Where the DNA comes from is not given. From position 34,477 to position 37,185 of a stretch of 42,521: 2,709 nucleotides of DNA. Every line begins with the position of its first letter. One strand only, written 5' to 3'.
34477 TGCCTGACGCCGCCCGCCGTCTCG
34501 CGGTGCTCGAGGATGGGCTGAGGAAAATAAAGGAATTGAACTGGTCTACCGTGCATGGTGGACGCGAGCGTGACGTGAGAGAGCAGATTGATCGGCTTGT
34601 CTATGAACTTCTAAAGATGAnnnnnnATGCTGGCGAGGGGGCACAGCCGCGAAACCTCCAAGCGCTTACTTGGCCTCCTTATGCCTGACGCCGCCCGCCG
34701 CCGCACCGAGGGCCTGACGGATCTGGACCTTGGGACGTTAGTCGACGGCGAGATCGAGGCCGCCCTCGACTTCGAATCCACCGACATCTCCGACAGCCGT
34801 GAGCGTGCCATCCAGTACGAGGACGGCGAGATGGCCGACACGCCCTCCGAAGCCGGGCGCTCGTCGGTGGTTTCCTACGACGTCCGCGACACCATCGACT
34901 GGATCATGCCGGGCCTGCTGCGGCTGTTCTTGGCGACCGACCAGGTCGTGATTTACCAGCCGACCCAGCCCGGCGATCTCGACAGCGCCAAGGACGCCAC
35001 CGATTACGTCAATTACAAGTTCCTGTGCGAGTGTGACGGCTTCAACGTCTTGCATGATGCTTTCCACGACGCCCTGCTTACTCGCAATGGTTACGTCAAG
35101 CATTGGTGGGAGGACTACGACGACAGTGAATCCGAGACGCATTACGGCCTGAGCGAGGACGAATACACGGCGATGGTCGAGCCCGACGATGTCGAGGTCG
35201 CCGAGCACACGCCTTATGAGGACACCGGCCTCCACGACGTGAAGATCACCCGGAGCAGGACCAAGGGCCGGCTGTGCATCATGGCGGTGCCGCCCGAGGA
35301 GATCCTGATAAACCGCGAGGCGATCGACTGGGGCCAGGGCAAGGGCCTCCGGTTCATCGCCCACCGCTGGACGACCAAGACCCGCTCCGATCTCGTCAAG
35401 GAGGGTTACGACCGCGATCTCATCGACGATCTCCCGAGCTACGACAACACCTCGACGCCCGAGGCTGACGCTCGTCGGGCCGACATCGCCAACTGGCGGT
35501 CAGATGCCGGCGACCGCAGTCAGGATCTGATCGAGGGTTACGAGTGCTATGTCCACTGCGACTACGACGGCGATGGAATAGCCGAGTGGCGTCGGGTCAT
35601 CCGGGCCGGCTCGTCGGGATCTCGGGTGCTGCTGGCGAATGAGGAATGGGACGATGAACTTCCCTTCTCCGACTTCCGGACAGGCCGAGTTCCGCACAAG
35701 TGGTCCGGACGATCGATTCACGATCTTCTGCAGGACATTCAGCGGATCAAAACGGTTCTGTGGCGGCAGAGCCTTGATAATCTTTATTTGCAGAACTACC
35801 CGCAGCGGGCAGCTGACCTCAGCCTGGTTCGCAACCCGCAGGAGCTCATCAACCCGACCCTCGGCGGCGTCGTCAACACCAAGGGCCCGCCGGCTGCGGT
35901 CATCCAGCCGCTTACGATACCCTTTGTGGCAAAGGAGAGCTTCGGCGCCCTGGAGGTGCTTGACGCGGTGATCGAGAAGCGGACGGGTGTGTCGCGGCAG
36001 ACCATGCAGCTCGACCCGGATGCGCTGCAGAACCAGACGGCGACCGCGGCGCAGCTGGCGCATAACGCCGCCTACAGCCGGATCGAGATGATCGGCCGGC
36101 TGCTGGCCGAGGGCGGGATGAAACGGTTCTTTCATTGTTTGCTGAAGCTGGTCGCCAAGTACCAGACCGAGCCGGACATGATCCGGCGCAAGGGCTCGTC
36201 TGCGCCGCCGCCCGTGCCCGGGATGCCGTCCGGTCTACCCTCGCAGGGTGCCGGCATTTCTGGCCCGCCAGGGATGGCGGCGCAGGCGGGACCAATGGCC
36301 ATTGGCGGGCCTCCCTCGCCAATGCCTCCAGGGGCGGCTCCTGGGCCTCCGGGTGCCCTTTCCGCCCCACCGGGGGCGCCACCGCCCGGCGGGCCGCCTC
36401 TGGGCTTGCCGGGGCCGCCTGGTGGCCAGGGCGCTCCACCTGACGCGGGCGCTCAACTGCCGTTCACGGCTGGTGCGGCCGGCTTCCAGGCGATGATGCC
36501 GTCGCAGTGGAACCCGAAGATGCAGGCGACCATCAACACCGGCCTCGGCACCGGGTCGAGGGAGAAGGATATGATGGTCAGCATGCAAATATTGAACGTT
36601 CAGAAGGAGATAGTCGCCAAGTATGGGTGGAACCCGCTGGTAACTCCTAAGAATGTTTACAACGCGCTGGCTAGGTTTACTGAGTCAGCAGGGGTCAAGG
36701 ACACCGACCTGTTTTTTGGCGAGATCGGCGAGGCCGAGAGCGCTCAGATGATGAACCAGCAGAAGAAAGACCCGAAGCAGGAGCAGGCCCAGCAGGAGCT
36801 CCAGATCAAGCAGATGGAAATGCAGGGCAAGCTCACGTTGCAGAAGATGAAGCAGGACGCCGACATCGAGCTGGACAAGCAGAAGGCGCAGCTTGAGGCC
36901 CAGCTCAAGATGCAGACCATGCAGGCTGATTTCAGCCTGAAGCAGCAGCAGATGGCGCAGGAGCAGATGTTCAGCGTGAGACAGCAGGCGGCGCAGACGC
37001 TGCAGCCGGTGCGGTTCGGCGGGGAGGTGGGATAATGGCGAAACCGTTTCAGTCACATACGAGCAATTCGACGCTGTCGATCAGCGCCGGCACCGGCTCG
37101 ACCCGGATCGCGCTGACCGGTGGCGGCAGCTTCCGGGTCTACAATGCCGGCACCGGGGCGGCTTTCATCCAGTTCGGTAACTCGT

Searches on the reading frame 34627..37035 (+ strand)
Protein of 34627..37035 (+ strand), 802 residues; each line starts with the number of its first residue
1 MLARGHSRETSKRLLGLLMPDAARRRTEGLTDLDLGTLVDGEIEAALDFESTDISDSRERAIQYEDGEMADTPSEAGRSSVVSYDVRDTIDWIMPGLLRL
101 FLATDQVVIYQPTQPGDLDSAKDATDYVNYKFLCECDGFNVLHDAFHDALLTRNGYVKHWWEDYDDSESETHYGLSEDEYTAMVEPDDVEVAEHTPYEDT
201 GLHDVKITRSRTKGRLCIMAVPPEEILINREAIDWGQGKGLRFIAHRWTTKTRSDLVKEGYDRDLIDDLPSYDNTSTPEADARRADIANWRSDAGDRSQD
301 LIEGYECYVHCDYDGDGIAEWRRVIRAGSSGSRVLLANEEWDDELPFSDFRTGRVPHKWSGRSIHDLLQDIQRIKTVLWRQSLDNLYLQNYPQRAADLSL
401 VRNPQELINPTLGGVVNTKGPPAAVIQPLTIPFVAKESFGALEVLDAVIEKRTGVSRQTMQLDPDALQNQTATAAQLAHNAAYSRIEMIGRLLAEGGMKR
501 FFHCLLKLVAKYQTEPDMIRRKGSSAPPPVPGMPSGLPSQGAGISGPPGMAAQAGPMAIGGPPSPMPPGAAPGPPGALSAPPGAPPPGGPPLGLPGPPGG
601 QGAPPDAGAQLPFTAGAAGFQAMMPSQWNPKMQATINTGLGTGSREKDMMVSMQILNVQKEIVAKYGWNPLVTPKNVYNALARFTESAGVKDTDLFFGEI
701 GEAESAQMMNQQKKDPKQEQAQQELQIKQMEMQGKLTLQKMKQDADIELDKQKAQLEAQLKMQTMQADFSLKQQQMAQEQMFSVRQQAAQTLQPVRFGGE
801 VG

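Call 52: search_protein_families(library=phrogs, proteins=[window:34627-37035:+], max_evalue=0.001)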
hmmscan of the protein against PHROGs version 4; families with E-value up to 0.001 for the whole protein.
window:34627-37035:+ (802 aa): 2 families
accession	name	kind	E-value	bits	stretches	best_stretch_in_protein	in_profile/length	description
phrog_1216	-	head and packaging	2.4e-137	460.4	2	37-520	18-520/714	portal protein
phrog_332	-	connector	6.2e-07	29.1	1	135-513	120-430/560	head-tail adaptor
